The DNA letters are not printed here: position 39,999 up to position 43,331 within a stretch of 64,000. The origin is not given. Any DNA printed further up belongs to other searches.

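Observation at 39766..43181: Foreign-composition insert encoding a LexA-like-wHTH / metallophosphatase fusion protein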

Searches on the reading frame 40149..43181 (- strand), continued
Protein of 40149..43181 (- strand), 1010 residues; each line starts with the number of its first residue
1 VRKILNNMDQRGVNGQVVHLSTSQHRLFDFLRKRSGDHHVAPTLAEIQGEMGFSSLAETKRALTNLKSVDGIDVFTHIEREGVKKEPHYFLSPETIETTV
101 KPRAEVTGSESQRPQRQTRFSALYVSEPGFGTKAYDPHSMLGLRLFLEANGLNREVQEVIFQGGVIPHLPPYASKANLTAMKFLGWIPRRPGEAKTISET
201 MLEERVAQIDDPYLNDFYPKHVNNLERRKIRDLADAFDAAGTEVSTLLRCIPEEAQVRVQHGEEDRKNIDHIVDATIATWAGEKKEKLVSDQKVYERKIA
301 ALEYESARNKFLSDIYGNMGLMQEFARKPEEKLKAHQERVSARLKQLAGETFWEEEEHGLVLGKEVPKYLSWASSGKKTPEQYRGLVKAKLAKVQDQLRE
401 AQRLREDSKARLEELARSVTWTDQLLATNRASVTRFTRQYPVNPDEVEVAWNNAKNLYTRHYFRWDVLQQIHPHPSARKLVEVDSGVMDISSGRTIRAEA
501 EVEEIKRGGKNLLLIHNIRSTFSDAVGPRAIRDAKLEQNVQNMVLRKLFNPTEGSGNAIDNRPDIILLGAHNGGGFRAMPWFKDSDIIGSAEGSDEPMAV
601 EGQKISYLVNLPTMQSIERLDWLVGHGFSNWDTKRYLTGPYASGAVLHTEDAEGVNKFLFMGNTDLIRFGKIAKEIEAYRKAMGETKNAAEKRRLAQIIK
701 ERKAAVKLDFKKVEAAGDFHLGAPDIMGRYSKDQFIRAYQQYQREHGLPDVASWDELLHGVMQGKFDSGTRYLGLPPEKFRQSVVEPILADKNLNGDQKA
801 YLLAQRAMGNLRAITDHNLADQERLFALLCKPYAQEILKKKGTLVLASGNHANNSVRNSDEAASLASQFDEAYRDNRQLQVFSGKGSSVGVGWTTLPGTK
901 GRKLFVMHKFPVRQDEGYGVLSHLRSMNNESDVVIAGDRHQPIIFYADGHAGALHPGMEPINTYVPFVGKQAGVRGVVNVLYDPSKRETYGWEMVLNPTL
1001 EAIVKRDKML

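Call 34: search_protein_representatives(alignment_id=A1)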
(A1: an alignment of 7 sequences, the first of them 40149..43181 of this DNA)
Query: 7 sequences, 1004 profile positions. Proteins with E-value up to 0.001 (for the whole library): 124; up to 1e-10: 96; up to 1e-30: 61. The best 124 are listed.
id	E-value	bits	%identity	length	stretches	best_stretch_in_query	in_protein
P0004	0.0e+00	1798.1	-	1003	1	3-1004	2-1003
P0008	0.0e+00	1141.4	-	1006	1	5-1004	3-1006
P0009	0.0e+00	1136.9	-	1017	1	6-1003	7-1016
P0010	0.0e+00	1104.9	-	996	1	6-1004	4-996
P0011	0.0e+00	1087.0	-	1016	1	3-1004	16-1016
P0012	2.5e-298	1008.8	-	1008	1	8-1003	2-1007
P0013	9.4e-291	983.7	-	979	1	6-1004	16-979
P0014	1.3e-266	903.8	-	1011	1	3-1004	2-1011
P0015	7.3e-243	825.2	-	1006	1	13-1004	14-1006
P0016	2.9e-226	770.2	-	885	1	110-1003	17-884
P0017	4.9e-212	723.1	-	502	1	1-516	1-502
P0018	2.3e-172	591.8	-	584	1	9-588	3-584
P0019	8.7e-167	573.3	-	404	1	599-1004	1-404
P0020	3.6e-164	564.6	-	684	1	318-1003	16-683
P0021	5.2e-119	415.2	-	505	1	4-515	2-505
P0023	1.2e-102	361.0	-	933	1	109-998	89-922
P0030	1.1e-91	324.7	-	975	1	113-996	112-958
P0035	2.8e-79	283.7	-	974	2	554-999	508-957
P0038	2.2e-77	277.4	-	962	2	553-996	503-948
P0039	6.3e-77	275.9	-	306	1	705-1003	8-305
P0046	2.4e-61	224.3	-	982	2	561-973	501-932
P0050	1.4e-51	192.0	-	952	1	84-1001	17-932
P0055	2.6e-42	161.3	-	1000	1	109-1000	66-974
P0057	1.0e-39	152.7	-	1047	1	87-1002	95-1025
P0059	8.9e-39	149.6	-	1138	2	551-978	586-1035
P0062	1.7e-36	142.0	-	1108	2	591-987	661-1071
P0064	4.5e-35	137.3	-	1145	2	565-998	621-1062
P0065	1.6e-34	135.4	-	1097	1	32-992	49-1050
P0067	3.7e-31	124.4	-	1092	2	564-998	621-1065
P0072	1.4e-27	112.5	-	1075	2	564-1001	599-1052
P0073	3.1e-27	111.4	-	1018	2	112-723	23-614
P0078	4.2e-23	97.7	-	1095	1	132-999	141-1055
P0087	1.3e-18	82.8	-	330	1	110-310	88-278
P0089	3.2e-16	74.9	-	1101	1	121-997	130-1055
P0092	5.8e-15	70.7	-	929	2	100-380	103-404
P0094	1.2e-13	66.4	-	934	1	128-972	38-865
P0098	6.1e-12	60.7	-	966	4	807-972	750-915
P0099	2.2e-11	58.9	-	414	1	100-298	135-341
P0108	3.2e-09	51.7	-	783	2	196-304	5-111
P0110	3.2e-08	48.4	-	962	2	98-300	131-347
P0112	5.1e-08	47.8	-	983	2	155-425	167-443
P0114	5.3e-07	44.4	-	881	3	226-463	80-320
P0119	7.6e-06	40.5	-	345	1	97-329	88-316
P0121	9.8e-06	40.2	-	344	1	89-158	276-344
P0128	1.9e-04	35.9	-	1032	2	819-985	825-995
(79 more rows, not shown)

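Call 37: search_protein_families(library=pfam, proteins=[P0023, P0030, P0050, P0055, P0057, P0065, P0078, P0089, P0094], max_evalue=0.01)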
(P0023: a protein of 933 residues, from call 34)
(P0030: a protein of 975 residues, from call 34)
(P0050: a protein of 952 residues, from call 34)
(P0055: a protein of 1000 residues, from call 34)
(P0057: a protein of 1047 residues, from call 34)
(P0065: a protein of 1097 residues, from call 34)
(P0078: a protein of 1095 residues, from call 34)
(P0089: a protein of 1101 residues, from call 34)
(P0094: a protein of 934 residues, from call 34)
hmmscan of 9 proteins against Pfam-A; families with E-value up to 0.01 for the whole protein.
P0023 (933 aa): 0 families

P0030 (975 aa): 0 families

P0050 (952 aa): 0 families

P0055 (1000 aa): 0 families

P0057 (1047 aa): 0 families

P0065 (1097 aa): 0 families

P0078 (1095 aa): 0 families

P0089 (1101 aa): 0 families

P0094 (934 aa): 2 families
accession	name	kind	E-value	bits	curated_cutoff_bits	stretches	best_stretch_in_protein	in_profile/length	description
PF07464.16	ApoLp-III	-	0.00039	21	36.3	0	176-242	57-124/146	Apolipophorin-III precursor (apoLp-III)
PF11399.14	DUF3192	-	0.0035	17.8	26.9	0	130-178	12-60/101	Protein of unknown function (DUF3192)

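Call 39: search_solved_structures(query=A2, max_evalue=10, show_alignments=3)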
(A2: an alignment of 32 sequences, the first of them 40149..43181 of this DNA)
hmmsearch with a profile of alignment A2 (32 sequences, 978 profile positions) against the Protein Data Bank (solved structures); distinct sequences matched with E-value up to 10: 85 (the best 60 are shown).
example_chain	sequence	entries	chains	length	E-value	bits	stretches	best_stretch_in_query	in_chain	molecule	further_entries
2zdi_C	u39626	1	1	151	0.00059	21.2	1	265-404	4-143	Prefoldin subunit alpha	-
6b3o_A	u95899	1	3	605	0.003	18.8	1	317-403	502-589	Spike glycoprotein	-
6eup_A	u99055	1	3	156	0.0037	18.5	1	312-415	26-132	Adhesin A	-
6eun_A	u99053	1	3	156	0.0046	18.2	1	312-415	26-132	Adhesin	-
2yo3_A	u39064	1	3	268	0.0054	18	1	341-404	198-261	GENERAL CONTROL PROTEIN GCN4, PUTATIVE INNER MEMBRANE PROTEIN, GENERAL CONTROL PROTEIN GCN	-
6tik_C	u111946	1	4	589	0.0061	17.8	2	309-414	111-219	Capsid protein,Putative adhesin/invasin,Capsid protein,Factor H-binding protein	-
1lea_A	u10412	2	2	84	0.02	16.1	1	13-66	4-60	LEXA REPRESSOR DNA BINDING DOMAIN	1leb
3r2p_A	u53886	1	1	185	0.031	15.5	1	298-406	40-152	Apolipoprotein A-I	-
5apz_A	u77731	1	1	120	0.034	15.3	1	303-409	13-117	GENERAL CONTROL PROTEIN GCN4, NOR1 TCAR0761, GENERAL CONTROL PROTEIN GCN4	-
4e40_A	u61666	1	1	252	0.044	15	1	251-402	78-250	Putative uncharacterized protein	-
5jdo_A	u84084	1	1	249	0.048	14.8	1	251-401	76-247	Haptoglobin-haemoglobin receptor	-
3k2s_A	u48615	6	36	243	0.049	14.8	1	299-406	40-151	Apolipoprotein A-I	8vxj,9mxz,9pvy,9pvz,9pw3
4cca_A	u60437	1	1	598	0.073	14.2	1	223-397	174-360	SYNTAXIN-BINDING PROTEIN 2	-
1qbj_A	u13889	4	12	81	0.077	14.2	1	14-64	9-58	PROTEIN (DOUBLE-STRANDED RNA SPECIFIC ADENOSINE DEAMINASE (ADAR1)) | Double-stranded RNA-specific adenosine deaminase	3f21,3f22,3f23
5aps_A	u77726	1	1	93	0.078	14.1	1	337-403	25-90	GENERAL CONTROL PROTEIN GCN4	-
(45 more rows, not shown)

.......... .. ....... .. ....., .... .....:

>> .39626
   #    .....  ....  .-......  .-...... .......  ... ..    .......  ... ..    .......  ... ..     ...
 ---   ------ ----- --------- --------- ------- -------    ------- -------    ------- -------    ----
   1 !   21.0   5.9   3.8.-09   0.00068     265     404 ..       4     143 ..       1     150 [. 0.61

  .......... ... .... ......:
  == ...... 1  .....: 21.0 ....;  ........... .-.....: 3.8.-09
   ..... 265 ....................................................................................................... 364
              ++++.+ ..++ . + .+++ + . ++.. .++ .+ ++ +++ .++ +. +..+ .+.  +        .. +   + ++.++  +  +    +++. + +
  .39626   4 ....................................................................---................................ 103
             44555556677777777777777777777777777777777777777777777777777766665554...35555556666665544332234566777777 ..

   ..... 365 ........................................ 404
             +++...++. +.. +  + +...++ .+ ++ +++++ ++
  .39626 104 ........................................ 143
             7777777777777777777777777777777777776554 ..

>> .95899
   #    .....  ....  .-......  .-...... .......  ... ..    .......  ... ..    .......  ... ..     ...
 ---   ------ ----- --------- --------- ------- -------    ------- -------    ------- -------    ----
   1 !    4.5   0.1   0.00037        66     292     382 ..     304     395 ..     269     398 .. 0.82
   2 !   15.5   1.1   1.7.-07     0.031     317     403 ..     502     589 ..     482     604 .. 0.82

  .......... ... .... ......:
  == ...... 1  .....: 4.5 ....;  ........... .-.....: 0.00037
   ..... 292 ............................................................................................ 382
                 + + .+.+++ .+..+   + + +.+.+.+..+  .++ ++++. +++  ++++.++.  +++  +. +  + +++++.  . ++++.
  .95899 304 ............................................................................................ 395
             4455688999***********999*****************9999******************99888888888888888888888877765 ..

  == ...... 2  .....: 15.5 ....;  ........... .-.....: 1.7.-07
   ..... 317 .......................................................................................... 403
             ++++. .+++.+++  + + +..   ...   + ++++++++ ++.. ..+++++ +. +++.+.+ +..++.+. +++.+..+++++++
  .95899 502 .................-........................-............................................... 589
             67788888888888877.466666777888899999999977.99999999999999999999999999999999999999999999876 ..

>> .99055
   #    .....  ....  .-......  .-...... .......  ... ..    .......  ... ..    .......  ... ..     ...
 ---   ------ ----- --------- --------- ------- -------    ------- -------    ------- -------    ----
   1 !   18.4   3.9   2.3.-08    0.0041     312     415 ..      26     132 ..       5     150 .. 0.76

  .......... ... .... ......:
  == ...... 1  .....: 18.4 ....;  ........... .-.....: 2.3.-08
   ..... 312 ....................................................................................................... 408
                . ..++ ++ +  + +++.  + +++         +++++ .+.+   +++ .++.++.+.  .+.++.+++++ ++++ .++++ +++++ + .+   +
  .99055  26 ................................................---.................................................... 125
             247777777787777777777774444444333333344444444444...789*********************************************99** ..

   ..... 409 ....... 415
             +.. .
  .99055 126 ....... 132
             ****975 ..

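Call 40: predict_structure(alignment_id=A1)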
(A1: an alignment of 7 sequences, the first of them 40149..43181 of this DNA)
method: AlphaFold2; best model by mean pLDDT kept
length: 1010 residues; sequences in the alignment: 7
mean_pLDDT: 49.5   pTM: 0.32
mean pLDDT of the five models: 49.5, 49.4, 48.9, 48.8, 46.9
residues with pLDDT >= 90: 1; 70-90: 199; 50-70: 209; < 50: 601
segments of 3 or more residues with pLDDT < 50: 1-17, 36-39, 76-81, 83-88, 90-99, 101-120, 126-135, 162-185, 196-202, 204-223, 231-234, 258-282, 421-644, 650-658, 709-775, 807-818, 849-858, 885-892, 905-1010
pLDDT, mean of each block of 10 residues (from residue 1): 28 43 67 55 64 67 60 46 45 42 41 40 46 49 69 60 38 28 46 51 46 41 50 49 58 53 43 41 61 80 85 86 83 87 86 77 83 69 82 88 85 66 40 31 39 40 29 27 34 36 40 38 28 32 36 40 39 30 33 34 26 26 29 29 45 41 61 81 82 83 66 26 25 35 34 30 31 51 70 61 47 41 59 70 61 40 72 75 49 52 47 32 31 44 43 32 30 31 32 34 38
secondary structure, 60 per line:
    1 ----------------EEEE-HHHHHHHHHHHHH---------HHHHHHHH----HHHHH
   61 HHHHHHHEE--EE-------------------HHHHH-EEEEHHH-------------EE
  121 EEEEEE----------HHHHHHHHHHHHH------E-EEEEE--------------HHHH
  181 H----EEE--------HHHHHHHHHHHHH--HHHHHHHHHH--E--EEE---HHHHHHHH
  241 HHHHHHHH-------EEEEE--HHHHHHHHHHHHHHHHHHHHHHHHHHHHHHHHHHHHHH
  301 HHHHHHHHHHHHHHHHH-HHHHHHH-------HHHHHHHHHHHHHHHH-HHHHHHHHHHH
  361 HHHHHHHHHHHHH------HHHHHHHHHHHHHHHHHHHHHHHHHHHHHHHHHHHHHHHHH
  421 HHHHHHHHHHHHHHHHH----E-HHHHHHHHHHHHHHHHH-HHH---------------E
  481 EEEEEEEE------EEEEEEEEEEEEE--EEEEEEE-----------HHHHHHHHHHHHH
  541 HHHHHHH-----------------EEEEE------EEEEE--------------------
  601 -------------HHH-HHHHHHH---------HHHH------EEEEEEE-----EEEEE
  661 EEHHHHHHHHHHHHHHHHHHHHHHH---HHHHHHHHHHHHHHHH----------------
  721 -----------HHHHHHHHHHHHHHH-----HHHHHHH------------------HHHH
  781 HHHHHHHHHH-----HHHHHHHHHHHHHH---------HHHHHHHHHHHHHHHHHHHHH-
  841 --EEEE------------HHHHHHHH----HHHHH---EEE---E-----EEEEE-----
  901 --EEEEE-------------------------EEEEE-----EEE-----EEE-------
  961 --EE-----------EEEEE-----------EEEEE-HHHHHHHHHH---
elements in order (helices of 4 or more, strands of 3 or more residues): E17-20 H22-34 H44-51 H56-67 H93-97 E99-102 E119-126 H137-149 E158-162 H177-181 E186-188 H197-209 H212-221 E227-229 H233-248 E256-260 H263-317 H319-325 H333-348 H350-373 H380-437 H444-460 E480-488 E495-507 E510-516 H528-547 E565-569 E576-580 H618-624 H634-637 E644-650 E656-662 H663-685 H689-704 H732-746 H752-758 H777-790 H796-809 H819-839 E843-846 H859-866 H871-875 E879-881 E891-895 E903-907 E933-937 E943-945 E951-953 E976-980 E992-996 H998-1007

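Call 43: find_homologous_proteins(query=A2, max_evalue=0.001)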
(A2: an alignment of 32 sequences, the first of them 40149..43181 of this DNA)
Query A2 (32 sequences) (1010 aa, profile of the alignment): 8 proteins with E <= 0.001 among 8000 candidates.
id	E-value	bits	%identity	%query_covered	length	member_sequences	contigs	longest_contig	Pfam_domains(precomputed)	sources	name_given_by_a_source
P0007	0.0e+0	1363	52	99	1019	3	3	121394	PF01726.23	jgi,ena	-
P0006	0.0e+0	1361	52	98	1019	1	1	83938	-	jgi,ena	-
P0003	0.0e+0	1300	68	99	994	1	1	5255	-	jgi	jgi:hypothetical protein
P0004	0.0e+0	1294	52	99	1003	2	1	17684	-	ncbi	ncbi:MAG: hypothetical protein WCK90_00590 [archaeon]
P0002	0.0e+0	1294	74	99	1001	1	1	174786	-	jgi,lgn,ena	-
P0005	0.0e+0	1289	50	99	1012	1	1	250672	-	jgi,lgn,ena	-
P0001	0.0e+0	1287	100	99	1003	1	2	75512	-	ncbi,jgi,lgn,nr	ncbi:hypothetical protein FJZ17_00230 [Candidatus Pacearchaeota archaeon]|nr:hypothetical protein [C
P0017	3.4e-141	490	67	50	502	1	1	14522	-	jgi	jgi:hypothetical protein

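Call 44: list_cluster_members(proteins=[P0008, P0012, P0015, P0023, P0030, P0050, P0057, P0065, P0078, P0089])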
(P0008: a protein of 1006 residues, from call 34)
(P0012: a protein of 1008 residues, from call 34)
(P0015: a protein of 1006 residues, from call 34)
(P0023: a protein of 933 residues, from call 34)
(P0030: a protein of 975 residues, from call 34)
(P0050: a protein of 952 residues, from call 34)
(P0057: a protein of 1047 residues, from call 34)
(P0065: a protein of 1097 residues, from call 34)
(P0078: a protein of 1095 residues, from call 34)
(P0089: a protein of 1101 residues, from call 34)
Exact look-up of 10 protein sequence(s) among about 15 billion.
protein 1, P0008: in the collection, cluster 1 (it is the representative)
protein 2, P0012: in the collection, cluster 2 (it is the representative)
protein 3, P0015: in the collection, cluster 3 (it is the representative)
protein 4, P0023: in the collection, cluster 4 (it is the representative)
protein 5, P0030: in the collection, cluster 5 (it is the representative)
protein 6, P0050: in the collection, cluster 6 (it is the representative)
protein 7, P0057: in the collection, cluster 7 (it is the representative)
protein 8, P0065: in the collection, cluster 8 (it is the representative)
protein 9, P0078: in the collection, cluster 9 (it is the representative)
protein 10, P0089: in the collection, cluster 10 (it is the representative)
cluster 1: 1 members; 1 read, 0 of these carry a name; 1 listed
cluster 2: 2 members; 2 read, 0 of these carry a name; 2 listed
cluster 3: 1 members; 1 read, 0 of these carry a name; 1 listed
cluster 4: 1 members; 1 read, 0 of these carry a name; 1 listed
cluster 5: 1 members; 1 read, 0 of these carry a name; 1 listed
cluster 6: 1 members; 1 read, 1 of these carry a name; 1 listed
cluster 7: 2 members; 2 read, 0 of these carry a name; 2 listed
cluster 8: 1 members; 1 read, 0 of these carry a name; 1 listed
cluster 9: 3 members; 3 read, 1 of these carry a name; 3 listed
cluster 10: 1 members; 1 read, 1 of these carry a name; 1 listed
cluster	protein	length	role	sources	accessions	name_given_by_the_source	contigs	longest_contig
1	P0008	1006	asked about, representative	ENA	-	-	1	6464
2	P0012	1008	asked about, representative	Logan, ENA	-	-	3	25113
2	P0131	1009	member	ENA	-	-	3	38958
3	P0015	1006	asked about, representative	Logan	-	-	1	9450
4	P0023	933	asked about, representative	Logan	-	-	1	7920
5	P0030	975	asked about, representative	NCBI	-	-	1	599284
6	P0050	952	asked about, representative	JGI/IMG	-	hypothetical protein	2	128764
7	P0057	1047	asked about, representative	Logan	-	-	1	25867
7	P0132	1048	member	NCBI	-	-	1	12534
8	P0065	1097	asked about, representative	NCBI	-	-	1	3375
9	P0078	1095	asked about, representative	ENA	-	-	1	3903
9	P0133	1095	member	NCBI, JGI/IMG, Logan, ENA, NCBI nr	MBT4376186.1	hypothetical protein HOD29_02320 [archaeon] | hypothetical protein | hypothetical protein [archaeon]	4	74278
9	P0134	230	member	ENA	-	-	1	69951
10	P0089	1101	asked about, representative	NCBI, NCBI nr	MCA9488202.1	MAG: hypothetical protein KC516_04545 [Nanoarchaeota archaeon] | hypothetical protein [Nanoarchaeota archaeon]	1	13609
